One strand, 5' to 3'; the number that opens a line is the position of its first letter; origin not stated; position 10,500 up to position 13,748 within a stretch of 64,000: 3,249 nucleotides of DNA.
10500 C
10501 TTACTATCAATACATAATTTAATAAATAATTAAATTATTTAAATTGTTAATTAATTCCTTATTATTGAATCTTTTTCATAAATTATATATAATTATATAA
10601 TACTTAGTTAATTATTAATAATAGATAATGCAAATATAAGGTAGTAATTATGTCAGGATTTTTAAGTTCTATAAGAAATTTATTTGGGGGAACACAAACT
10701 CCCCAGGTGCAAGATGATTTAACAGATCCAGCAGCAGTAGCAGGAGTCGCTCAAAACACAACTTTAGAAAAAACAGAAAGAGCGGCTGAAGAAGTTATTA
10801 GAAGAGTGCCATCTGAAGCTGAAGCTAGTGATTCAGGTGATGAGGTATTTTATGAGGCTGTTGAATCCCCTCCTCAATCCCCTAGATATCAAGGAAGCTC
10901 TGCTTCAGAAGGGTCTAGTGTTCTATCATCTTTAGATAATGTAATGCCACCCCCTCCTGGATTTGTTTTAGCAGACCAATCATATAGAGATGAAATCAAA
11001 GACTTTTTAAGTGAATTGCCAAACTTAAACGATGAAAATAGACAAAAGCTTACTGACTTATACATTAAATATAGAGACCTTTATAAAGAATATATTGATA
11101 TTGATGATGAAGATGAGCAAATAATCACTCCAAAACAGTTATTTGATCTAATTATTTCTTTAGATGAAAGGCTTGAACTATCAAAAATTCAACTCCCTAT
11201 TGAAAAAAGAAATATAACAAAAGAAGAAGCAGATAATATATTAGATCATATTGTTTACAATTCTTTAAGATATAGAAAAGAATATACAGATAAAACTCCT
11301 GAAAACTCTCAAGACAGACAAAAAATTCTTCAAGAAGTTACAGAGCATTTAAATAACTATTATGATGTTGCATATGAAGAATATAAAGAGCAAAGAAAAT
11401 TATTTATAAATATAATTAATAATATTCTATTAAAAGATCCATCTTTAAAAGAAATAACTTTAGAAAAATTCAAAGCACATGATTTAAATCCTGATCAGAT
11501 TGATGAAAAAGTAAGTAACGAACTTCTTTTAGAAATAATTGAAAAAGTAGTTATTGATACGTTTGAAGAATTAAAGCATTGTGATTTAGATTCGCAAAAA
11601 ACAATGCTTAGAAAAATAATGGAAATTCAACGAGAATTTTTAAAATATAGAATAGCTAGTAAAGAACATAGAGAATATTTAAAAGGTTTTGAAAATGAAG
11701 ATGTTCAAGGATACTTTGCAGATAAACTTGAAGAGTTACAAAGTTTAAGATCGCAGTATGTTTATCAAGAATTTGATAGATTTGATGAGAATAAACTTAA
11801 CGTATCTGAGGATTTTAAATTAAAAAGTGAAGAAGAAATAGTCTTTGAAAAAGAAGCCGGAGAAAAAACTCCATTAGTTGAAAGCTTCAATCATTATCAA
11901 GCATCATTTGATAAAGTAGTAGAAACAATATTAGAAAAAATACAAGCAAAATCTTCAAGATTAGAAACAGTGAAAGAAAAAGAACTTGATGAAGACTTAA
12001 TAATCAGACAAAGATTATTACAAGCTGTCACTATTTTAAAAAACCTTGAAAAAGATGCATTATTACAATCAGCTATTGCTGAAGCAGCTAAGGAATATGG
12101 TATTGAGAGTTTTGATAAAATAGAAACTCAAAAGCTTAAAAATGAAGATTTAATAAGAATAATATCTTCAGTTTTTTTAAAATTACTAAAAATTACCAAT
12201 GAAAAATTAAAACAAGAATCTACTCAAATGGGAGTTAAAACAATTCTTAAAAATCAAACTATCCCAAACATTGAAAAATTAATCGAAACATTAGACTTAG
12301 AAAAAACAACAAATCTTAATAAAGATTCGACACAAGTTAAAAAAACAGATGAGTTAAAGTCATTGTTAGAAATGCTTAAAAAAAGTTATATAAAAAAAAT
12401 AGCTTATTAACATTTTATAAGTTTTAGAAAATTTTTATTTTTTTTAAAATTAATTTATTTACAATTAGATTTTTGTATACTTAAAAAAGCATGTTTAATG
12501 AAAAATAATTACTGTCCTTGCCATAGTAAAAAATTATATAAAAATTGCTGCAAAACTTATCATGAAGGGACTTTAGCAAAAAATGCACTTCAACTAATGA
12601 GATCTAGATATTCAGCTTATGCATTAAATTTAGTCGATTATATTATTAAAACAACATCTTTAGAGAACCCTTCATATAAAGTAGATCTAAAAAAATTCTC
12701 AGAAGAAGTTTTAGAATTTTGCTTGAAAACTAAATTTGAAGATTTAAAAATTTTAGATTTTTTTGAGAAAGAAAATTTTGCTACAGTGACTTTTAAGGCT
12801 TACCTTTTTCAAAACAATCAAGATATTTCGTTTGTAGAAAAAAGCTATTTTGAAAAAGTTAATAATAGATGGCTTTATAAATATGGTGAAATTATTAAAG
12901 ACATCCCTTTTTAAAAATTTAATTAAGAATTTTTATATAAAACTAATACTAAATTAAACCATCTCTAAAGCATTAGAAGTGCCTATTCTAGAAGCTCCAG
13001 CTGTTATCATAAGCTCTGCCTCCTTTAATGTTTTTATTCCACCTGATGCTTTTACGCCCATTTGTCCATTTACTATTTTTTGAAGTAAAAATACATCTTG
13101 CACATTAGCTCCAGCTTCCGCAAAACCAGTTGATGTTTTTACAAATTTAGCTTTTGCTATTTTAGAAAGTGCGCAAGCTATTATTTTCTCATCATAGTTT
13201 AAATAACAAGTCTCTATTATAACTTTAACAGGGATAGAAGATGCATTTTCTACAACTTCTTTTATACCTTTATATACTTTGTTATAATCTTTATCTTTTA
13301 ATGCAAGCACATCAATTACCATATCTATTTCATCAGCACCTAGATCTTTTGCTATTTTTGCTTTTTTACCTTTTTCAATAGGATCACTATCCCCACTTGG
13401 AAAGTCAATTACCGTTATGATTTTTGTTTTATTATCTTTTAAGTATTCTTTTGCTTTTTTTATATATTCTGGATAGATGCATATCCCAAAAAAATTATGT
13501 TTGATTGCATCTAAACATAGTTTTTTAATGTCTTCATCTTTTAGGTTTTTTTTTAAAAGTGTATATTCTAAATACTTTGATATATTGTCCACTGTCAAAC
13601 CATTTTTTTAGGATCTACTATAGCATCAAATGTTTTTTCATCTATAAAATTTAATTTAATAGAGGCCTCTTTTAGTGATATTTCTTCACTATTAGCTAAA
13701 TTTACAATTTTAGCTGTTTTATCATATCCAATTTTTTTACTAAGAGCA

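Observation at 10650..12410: Orphan 586-aa protein with a strong FFAT-like motif: candidate host ER (VAP)-binding effector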

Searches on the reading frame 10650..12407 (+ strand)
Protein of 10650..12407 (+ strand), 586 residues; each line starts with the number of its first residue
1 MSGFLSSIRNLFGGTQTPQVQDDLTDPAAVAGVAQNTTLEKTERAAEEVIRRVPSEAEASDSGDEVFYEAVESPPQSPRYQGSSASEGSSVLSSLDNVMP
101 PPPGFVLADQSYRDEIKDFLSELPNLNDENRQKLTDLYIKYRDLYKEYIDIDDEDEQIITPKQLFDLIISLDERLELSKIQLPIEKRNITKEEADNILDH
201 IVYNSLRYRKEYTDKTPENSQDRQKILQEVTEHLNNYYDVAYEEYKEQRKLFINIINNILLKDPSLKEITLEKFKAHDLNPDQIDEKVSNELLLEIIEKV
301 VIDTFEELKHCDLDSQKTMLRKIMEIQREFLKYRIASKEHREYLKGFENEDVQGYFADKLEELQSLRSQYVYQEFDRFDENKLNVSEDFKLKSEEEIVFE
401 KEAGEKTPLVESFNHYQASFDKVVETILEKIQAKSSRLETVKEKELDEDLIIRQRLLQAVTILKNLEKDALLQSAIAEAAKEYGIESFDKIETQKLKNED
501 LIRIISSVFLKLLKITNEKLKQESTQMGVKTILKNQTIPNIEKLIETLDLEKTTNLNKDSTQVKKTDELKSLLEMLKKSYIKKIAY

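Call 4: search_protein_families(library=pfam, proteins=[window:10650-12407:+], max_evalue=1)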
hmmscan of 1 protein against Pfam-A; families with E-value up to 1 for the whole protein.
window:10650-12407:+ (586 aa): 1 family
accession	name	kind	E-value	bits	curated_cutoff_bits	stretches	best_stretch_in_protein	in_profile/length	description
PF12868.12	DUF3824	-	0.15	13.2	22.7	1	28-106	16-91/148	Domain of unknwon function (DUF3824)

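Call 5: find_homologous_proteins(query=window:10650-12407:+, max_evalue=0.001)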
Query window:10650-12407:+ (586 aa): 1 proteins with E <= 0.001 among 8000 candidates.
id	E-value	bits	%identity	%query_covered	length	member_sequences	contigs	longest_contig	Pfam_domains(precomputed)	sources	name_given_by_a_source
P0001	0.0e+0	1233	100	100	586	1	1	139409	-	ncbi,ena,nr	ncbi:MAG: hypothetical protein K1060chlam5_00030 [Candidatus Anoxychlamydiales bacterium]|nr:hypothe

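Call 23: search_protein_representatives(protein=window:10650-12407:+)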
Query: 586 residues. Proteins with E-value up to 0.001 (for the whole library): 2; up to 1e-10: 2; up to 1e-30: 2. The best 2 are listed.
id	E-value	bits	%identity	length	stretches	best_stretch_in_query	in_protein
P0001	0.0e+00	1232.9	100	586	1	1-586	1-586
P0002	2.7e-38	148.6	34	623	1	71-577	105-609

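Call 24: predict_structure(protein=window:10650-12407:+)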
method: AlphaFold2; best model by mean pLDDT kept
length: 586 residues; sequences in the alignment: 1
mean_pLDDT: 42.2   pTM: 0.26
mean pLDDT of the five models: 42.2, 42.1, 38.1, 38.0, 37.5
residues with pLDDT >= 90: 0; 70-90: 14; 50-70: 115; < 50: 457
segments of 3 or more residues with pLDDT < 50: 1-73, 75-219, 221-249, 289-303, 305-452, 524-526, 547-586
pLDDT, mean of each block of 10 residues (from residue 1): 39 29 37 32 38 30 31 33 30 29 32 43 40 46 39 39 35 32 31 36 37 44 42 41 46 54 63 76 62 45 48 45 43 38 36 35 34 32 32 31 35 34 37 30 40 54 60 64 67 58 58 61 53 52 50 39 42 43 29
secondary structure, 60 per line:
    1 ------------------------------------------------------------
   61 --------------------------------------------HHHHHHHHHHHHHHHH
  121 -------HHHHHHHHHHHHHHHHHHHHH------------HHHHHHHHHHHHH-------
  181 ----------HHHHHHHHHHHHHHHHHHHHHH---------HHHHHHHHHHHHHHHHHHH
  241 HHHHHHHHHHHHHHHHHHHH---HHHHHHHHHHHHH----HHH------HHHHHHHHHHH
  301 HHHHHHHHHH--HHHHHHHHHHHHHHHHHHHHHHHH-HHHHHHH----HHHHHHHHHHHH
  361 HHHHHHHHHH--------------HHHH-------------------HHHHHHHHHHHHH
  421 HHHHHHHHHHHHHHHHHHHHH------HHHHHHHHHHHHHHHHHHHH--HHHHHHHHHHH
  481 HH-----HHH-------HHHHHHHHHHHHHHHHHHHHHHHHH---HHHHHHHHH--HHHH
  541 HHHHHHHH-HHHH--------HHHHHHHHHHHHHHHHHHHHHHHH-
elements in order: H105-120 H128-148 H161-173 H191-212 H222-260 H264-276 H290-310 H313-336 H338-344 H349-370 H385-388 H408-441 H448-467 H470-482 H498-522 H526-534 H537-548 H550-553 H562-585

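Call 27: list_cluster_members(proteins=[P0002, P0001])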
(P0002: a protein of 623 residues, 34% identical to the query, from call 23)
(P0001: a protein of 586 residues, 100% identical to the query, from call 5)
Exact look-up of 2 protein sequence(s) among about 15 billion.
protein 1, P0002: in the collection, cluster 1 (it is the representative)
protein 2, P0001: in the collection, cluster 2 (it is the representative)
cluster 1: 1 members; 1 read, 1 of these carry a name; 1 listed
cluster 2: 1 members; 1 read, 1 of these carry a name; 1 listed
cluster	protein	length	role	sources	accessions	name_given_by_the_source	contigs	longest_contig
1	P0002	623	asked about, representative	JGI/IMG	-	hypothetical protein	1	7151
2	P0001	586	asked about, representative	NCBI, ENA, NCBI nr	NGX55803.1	MAG: hypothetical protein K1060chlam5_00030 [Candidatus Anoxychlamydiales bacterium] | hypothetical protein [Candidatus Anoxychlamydiales bacterium]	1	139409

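Call 32: find_related_loci(query=A1, collection=genome_contigs, flank=6000)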
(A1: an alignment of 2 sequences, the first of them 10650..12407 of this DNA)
Query A1 (586 aa) in genome_contigs; peptide patterns used: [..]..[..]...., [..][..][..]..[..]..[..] (x = any residue, [..] = any of these).
207 stretches matched a pattern, but none encodes a relative of the query by tblastn (E <= 1e-3).

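Call 33: find_related_loci(query=A1, collection=metagenome_contigs, flank=8000)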
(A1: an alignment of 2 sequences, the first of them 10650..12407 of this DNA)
Query A1 (586 aa) in metagenome_contigs; peptide patterns used: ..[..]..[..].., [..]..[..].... (x = any residue, [..] = any of these).
295 stretches matched a pattern, but none encodes a relative of the query by tblastn (E <= 1e-3).

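Call 34: find_encoding_contigs(protein=P0002, flank=8000)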
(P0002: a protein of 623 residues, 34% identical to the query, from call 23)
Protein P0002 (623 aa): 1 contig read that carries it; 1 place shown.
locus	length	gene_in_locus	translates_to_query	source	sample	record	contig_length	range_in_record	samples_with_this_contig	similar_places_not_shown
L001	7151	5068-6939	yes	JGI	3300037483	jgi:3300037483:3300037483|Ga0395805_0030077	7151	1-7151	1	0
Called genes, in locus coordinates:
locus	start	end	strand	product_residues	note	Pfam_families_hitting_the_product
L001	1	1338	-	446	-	?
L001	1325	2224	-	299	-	PF04069:OpuAC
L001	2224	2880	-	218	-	PF00528:BPD_transp_1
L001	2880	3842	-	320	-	PF00005:ABC_tran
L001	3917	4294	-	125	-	-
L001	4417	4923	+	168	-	PF00293:NUDIX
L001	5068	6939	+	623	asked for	-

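Call 35: find_encoding_contigs(protein=P0001, flank=10000)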
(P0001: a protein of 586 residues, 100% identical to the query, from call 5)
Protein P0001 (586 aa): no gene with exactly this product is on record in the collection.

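Call 50: search_solved_structures(query=A1, max_evalue=1)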
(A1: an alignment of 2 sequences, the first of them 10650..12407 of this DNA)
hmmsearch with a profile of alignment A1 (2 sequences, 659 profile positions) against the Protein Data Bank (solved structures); distinct sequences matched with E-value up to 1: 1.
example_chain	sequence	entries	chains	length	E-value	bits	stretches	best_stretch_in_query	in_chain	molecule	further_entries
9cm5_B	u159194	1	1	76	0.51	11.9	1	603-653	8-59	De Novo Minibinder fzd48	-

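Call 51: search_protein_families(library=ncbifam, proteins=[window:10650-12407:+, P0002], max_evalue=0.1)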
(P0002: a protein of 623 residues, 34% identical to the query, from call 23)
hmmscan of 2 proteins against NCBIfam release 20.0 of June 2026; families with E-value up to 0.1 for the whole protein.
window:10650-12407:+ (586 aa): 0 families

P0002 (623 aa): 1 family
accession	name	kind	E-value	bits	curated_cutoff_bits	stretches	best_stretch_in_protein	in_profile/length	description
NF005257.0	PRK06762.3-2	equivalog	0.024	14.4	202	0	238-295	107-162/170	hypothetical protein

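Call 52: find_homologous_proteins(query=A1, max_evalue=0.01)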
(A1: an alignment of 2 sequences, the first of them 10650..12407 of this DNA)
Query A1 (2 sequences) (586 aa, profile of the alignment): 1 proteins with E <= 0.01 among 8000 candidates.
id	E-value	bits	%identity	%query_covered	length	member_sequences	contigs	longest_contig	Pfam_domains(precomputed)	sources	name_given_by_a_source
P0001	0.0e+0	1050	100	100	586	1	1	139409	-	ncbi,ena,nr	ncbi:MAG: hypothetical protein K1060chlam5_00030 [Candidatus Anoxychlamydiales bacterium]|nr:hypothe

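Call 73: predict_structure(alignment_id=A1)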
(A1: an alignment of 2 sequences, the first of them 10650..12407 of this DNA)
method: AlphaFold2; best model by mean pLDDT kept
length: 586 residues; sequences in the alignment: 2
mean_pLDDT: 53.0   pTM: 0.35
mean pLDDT of the five models: 53.0, 52.4, 49.1, 49.0, 41.9
residues with pLDDT >= 90: 1; 70-90: 162; 50-70: 144; < 50: 279
segments of 3 or more residues with pLDDT < 50: 1-107, 148-161, 170-187, 213-221, 349-354, 363-412, 439-448, 524-586
pLDDT, mean of each block of 10 residues (from residue 1): 27 25 26 29 33 27 28 26 26 29 47 71 68 65 54 43 50 41 47 61 60 47 55 64 77 89 85 86 73 85 79 74 81 76 60 50 44 29 31 40 43 60 70 56 43 68 67 77 76 72 75 67 47 38 30 25 33 35 28
secondary structure, 60 per line:
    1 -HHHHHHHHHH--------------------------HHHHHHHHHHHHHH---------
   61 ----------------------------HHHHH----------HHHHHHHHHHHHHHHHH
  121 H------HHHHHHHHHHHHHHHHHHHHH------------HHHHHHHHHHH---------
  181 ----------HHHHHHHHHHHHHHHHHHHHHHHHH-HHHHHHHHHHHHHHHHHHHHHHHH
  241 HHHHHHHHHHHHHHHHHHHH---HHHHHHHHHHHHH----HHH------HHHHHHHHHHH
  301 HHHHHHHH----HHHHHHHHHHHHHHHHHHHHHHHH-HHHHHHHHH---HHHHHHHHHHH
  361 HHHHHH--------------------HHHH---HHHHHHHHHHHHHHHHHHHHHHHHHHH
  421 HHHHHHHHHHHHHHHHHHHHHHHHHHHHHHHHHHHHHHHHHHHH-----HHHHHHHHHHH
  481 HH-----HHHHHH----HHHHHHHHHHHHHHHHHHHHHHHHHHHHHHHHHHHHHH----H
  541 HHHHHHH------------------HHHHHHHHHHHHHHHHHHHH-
elements in order: H2-11 H38-51 H89-93 H104-121 H128-148 H161-171 H191-215 H217-260 H264-276 H290-308 H313-336 H338-346 H350-366 H387-390 H394-464 H470-482 H488-493 H498-535 H540-547 H566-585

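Call 77: fold_search(model_id=the predicted structure, library=pdb)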
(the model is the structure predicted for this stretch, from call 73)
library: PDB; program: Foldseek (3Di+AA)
matches with E <= 10: 230; with E <= 0.001: 0
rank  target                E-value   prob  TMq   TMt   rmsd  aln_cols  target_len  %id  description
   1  7tdz_I                2.2e-01  0.10  0.10  0.08  34.3       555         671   11  Cryo-EM model of protomer of the cytoplasmic ring of the nuclear pore complex from Xenopus laevis (released 2022-06-22)
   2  7tdz_i                2.2e-01  0.10  0.10  0.06  34.3       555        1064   11  Cryo-EM model of protomer of the cytoplasmic ring of the nuclear pore complex from Xenopus laevis (released 2022-06-22)
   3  9o7w_B                3.1e-01  0.10  0.11  0.07  32.3       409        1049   11  Cryo-EM structure of apo rabbit TRPM3 having 3 resting and 1 activated subunits at 18 degrees Celsius (released 2025-12-17)
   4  9qhm_A                3.1e-01  0.09  0.10  0.07  34.3       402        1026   14  Cryo-EM structure of mouse TRPM3 alpha 2 in complex with antagonist Ononetin (released 2026-02-11)
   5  9o83_D                4.5e-01  0.09  0.11  0.07  33.2       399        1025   11  Cryo-EM structure of apo rabbit TRPM3 having 1 resting and 3 activated subunits at 37 degrees Celsius (released 2025-12-17)
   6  2wcd_A                5.2e-01  0.30  0.16  0.30  22.7       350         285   11  Crystal structure of the assembled cytolysin A pore (released 2009-05-05)
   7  8iyj_T1               5.5e-01  0.14  0.15  0.18  59.5       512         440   14  Cryo-EM structure of the 48-nm repeat doublet microtubule from mouse sperm (released 2023-07-05)
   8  8iyj_T4               6.4e-01  0.18  0.16  0.22  28.4       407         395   15  Cryo-EM structure of the 48-nm repeat doublet microtubule from mouse sperm (released 2023-07-05)
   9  8d9p                  7.0e-01  0.11  0.09  0.20  24.4       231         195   13  De Novo Photosynthetic Reaction Center Protein Equipped with Heme B and Mn(II) cations (released 2022-09-28)
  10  6mrt_A                8.2e-01  0.12  0.13  0.22  24.4       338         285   13  12-meric ClyA pore complex (released 2019-05-15)
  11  7zr1_D                8.2e-01  0.08  0.12  0.10  77.9       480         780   12  Chaetomium thermophilum Mre11-Rad50-Nbs1 complex bound to ATPyS (composite structure) (released 2023-01-11)
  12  8j07_8G               1.1e+00  0.15  0.16  0.24  22.4       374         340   15  96nm repeat of human respiratory doublet microtubule and associated axonemal complexes (released 2023-07-26)
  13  8iyj_W2               1.2e+00  0.11  0.12  0.19  28.8       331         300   15  Cryo-EM structure of the 48-nm repeat doublet microtubule from mouse sperm (released 2023-07-05)
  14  9cpc_3E               1.3e+00  0.13  0.16  0.22  27.7       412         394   16  Atomic model of porcine brain ventricles cilia doublet microtubule (48-nm periodicity) (released 2024-10-23)
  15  8iyj_U0               1.4e+00  0.13  0.14  0.22  27.9       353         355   15  Cryo-EM structure of the 48-nm repeat doublet microtubule from mouse sperm (released 2023-07-05)
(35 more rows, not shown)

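Call 92: search_dna_similar(query=window:10650-12407:+, collection=plasmids, mode=protein, max_evalue=0.001, max_rows=5)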
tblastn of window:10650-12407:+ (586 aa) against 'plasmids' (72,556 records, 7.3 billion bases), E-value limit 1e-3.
No match.

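Call 93: search_protein_families(library=phrogs, proteins=[window:10650-12407:+, P0002], max_evalue=0.01)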
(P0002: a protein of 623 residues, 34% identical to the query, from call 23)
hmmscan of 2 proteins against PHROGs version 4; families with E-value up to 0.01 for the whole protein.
window:10650-12407:+ (586 aa): 0 families

P0002 (623 aa): 0 families

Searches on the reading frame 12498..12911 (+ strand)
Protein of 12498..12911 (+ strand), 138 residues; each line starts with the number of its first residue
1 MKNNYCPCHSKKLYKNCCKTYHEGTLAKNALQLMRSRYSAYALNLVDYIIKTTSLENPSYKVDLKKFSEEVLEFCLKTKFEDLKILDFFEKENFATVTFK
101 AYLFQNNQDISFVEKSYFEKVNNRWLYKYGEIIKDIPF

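Call 42: search_protein_families(library=pfam, proteins=[window:12498-12911:+], max_evalue=0.001)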
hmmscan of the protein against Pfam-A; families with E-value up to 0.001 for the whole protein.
window:12498-12911:+ (138 aa): 1 family
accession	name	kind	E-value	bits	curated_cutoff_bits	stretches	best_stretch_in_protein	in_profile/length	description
PF17775.7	YchJ_M-like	-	2.8e-22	79.8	22.7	1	30-130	2-99/99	YchJ, middle NTF2-like domain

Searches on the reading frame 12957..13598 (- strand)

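Call 42: search_protein_families(library=pfam, proteins=[window:12957-13598:-], max_evalue=0.001)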
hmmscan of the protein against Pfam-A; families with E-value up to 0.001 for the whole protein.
window:12957-13598:- (214 aa): 1 family
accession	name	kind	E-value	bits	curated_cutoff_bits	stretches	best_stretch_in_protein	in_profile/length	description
PF01791.15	DeoC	-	9.7e-14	52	23.8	1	21-201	20-216/229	DeoC/LacD family aldolase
